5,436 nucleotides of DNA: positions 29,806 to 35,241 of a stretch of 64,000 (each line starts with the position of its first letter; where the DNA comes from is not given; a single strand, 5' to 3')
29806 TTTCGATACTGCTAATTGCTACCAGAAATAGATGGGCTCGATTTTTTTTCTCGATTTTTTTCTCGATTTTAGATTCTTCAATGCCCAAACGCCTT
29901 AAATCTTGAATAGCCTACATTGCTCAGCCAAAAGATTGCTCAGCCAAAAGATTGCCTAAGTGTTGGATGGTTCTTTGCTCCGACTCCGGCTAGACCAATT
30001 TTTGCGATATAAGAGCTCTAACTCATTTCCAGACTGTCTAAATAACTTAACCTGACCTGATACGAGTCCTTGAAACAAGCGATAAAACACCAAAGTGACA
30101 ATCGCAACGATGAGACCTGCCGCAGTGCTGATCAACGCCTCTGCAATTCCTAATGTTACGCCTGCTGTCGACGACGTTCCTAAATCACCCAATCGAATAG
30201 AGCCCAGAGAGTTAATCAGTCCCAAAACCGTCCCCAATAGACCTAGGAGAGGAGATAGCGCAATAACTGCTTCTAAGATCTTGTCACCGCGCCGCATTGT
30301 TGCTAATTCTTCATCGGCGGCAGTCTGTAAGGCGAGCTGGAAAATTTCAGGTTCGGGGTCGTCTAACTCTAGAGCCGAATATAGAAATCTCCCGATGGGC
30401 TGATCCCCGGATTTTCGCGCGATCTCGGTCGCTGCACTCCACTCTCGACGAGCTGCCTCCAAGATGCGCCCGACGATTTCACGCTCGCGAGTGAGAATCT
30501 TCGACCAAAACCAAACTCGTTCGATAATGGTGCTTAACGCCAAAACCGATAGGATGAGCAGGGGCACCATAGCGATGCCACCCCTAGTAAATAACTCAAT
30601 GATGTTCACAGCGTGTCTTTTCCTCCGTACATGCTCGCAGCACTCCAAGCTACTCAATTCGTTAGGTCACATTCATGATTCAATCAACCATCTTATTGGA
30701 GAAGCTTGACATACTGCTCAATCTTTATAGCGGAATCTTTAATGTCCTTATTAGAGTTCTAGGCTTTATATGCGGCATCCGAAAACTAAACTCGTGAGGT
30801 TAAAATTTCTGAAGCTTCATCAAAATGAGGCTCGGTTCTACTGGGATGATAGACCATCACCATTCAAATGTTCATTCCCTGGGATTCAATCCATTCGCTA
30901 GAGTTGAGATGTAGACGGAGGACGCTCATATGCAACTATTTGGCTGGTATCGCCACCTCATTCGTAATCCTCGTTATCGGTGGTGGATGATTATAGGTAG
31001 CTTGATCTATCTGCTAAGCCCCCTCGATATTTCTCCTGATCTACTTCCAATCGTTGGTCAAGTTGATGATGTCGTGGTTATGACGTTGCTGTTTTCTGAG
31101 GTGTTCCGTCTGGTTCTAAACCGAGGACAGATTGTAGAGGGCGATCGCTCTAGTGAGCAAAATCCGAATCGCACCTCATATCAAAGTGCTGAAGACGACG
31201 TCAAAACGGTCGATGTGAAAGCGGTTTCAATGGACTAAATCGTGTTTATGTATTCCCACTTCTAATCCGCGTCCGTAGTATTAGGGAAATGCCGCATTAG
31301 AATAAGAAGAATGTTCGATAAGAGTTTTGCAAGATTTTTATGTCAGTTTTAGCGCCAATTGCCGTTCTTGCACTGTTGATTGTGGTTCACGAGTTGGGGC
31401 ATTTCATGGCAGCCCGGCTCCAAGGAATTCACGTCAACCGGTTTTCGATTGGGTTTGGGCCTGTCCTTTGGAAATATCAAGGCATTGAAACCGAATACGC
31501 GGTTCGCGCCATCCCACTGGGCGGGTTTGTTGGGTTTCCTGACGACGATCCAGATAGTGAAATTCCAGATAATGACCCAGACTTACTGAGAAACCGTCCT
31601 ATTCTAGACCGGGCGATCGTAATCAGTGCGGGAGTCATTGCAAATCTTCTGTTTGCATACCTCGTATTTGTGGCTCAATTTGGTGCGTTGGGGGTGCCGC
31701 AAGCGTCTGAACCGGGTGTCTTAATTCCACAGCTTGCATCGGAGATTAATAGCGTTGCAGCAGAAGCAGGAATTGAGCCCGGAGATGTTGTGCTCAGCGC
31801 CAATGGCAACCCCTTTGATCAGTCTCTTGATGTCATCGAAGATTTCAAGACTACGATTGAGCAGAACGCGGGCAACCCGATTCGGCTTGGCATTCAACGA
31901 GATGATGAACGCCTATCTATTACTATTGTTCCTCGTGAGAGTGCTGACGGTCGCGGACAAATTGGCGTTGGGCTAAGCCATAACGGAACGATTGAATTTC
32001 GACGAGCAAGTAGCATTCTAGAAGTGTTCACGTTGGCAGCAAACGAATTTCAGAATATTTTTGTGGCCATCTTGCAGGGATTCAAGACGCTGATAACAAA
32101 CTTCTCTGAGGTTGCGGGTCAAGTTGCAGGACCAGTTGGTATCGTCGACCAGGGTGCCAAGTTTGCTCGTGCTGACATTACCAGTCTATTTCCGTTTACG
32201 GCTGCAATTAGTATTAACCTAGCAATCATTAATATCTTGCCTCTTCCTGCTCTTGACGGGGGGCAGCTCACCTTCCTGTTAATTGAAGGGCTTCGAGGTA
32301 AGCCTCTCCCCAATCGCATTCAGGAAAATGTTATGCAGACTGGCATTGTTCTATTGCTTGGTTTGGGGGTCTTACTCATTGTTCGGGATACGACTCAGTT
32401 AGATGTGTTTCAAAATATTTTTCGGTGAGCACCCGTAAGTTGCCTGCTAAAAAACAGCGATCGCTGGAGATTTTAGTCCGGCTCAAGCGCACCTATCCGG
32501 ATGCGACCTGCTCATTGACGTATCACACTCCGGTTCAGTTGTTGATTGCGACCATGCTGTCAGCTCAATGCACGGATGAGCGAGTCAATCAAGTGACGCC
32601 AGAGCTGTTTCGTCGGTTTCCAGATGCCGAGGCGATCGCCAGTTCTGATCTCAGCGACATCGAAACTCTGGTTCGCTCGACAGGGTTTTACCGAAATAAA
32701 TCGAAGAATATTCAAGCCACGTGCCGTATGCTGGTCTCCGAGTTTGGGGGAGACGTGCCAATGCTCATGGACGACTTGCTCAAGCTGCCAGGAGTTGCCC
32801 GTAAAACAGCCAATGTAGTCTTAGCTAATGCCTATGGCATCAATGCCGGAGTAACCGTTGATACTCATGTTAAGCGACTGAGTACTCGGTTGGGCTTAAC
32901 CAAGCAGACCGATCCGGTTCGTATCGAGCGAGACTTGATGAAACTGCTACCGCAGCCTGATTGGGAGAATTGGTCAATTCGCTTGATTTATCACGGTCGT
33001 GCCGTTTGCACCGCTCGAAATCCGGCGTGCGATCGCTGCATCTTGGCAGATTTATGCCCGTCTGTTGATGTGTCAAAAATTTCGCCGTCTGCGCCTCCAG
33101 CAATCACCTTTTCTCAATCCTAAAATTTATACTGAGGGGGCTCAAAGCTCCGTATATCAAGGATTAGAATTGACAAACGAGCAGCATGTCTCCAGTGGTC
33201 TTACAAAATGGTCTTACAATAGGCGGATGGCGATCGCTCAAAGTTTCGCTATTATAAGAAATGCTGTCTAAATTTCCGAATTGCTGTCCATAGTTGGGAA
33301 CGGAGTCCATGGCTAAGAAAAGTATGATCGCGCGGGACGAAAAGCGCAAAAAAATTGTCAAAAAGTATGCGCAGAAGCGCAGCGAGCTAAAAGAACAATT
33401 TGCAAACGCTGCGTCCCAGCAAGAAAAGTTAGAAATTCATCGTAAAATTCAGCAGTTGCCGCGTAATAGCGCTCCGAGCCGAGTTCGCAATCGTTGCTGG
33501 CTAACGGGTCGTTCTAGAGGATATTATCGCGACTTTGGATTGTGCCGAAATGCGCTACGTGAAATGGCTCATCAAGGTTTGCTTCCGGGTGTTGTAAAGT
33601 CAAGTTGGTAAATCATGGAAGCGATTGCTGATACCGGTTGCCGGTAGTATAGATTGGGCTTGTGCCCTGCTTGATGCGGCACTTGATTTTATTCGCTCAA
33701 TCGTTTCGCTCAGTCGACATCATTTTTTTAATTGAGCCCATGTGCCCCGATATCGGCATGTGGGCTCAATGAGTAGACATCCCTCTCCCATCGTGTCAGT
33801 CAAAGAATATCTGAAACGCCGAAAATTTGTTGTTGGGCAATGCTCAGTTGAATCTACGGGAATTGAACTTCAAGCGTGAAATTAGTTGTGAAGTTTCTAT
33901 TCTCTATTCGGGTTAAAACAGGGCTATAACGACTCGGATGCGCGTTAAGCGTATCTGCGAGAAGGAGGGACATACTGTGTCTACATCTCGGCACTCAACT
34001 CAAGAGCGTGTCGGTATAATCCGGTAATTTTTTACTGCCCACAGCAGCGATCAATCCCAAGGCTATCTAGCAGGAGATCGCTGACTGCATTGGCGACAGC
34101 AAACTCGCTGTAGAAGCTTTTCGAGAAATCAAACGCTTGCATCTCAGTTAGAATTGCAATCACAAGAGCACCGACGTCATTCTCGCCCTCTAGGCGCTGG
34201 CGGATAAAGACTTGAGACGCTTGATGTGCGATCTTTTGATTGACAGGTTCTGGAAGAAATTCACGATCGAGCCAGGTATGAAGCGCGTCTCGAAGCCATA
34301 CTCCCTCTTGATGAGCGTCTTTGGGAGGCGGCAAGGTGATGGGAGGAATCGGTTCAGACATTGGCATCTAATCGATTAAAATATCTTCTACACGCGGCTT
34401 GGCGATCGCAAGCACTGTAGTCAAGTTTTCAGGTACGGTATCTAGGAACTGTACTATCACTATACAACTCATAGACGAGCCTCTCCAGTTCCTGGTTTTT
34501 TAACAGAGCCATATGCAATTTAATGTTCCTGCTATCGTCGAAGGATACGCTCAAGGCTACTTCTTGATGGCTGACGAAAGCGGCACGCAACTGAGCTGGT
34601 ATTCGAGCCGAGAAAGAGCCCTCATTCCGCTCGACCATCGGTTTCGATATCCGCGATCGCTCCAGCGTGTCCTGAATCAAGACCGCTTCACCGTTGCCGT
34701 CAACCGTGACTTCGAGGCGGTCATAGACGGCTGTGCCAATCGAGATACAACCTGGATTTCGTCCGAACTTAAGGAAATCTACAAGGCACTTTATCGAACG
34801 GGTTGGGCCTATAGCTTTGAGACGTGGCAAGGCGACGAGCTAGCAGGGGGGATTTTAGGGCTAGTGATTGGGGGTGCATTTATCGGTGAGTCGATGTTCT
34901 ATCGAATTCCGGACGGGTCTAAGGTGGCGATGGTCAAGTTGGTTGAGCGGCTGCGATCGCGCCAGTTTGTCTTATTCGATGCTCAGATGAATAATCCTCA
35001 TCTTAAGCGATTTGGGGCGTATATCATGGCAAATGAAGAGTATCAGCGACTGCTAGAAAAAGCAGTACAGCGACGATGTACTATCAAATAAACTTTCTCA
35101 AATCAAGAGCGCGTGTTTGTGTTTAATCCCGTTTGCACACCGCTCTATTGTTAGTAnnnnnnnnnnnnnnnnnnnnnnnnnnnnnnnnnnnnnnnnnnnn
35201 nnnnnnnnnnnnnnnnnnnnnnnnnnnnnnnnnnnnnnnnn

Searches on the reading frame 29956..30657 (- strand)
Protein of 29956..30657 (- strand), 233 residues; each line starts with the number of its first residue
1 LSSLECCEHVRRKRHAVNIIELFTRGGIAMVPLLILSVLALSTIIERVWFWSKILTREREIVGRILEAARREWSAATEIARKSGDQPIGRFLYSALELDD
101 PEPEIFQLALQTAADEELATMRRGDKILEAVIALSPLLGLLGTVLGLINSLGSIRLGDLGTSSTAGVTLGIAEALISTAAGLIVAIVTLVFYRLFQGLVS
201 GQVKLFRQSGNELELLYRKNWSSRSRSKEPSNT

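Call 20: search_protein_families(library=pfam, proteins=[window:29956-30657:-], max_evalue=0.00001)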
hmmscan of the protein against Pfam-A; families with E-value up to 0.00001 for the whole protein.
window:29956-30657:- (233 aa): 1 family
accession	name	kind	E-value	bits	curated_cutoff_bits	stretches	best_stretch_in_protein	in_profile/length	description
PF01618.21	MotA_ExbB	-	4.4e-34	117.4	22.9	1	85-206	3-125/127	MotA/TolQ/ExbB proton channel family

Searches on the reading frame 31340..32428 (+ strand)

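Call 20: search_protein_families(library=pfam, proteins=[window:31340-32428:+], max_evalue=0.00001)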
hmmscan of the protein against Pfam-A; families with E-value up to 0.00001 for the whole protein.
window:31340-32428:+ (362 aa): 3 families
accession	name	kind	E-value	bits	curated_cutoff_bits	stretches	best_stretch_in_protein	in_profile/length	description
PF02163.28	Peptidase_M50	-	5.9e-62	209.3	27.2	1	7-341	3-220/221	Peptidase family M50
PF17820.7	PDZ_6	-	2.3e-07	30.9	27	1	137-187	8-54/54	PDZ domain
PF13180.12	PDZ_2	-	6.5e-07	30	27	1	137-196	22-78/80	PDZ domain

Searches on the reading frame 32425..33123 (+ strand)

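Call 20: search_protein_families(library=pfam, proteins=[window:32425-33123:+], max_evalue=0.00001)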
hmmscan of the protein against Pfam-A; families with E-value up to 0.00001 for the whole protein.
window:32425-33123:+ (232 aa): 2 families
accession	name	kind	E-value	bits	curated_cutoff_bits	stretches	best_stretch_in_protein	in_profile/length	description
PF00730.31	HhH-GPD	-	6e-28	97.8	26.2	1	41-177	1-108/108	HhH-GPD superfamily base excision DNA repair protein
PF10576.14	EndIII_4Fe-2S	-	2.5e-07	31.2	20.5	1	195-211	1-17/17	Iron-sulfur binding domain of endonuclease III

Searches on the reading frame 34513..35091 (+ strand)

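Call 20: search_protein_families(library=pfam, proteins=[window:34513-35091:+], max_evalue=0.00001)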
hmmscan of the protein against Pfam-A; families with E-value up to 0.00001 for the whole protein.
window:34513-35091:+ (192 aa): 1 family
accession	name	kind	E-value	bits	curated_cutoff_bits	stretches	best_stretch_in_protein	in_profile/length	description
PF03588.20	Leu_Phe_trans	-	4.8e-60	202.4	22.7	1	7-171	3-169/171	Leucyl/phenylalanyl-tRNA protein transferase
